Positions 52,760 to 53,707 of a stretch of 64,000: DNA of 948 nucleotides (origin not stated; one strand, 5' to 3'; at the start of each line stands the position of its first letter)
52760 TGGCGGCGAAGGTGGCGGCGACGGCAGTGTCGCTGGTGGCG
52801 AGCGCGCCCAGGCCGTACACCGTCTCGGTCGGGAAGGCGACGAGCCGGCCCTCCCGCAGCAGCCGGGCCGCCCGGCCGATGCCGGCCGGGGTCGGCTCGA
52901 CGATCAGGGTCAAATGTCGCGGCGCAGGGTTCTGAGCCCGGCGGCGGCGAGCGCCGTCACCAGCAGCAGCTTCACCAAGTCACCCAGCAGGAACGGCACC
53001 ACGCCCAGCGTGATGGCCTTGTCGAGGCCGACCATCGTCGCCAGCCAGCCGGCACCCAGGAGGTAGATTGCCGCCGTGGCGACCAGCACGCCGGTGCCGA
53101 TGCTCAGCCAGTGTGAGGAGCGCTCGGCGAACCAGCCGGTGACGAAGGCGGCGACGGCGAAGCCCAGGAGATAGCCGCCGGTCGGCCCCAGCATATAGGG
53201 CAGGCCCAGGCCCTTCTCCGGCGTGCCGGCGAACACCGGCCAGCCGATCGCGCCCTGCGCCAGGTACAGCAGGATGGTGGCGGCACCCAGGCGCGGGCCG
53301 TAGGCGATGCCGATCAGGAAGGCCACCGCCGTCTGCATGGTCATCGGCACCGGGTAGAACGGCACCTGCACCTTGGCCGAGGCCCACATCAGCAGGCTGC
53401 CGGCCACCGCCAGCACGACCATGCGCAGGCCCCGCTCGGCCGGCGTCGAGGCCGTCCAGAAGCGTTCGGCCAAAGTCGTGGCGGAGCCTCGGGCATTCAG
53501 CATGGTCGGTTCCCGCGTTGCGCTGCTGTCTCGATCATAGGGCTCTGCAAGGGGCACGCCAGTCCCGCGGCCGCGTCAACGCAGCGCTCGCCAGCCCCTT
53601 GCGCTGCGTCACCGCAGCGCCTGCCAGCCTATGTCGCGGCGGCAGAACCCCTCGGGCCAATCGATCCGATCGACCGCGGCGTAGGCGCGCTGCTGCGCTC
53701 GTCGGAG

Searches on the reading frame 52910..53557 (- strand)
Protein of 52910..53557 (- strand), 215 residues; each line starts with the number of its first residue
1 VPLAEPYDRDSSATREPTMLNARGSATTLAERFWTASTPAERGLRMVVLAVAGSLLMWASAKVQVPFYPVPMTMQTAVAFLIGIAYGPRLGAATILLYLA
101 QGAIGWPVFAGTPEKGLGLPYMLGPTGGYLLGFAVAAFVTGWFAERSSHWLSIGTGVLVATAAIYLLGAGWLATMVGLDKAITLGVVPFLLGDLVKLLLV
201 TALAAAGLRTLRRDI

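Call 8: find_encoding_contigs(protein=window:52910-53557:-, flank=10000, max_places=2)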
Protein window:52910-53557:- (215 aa): no gene with exactly this product is on record in the collection.
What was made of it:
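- Tried and rejected: One contig look-up failed on a wrong start codon (call 8).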
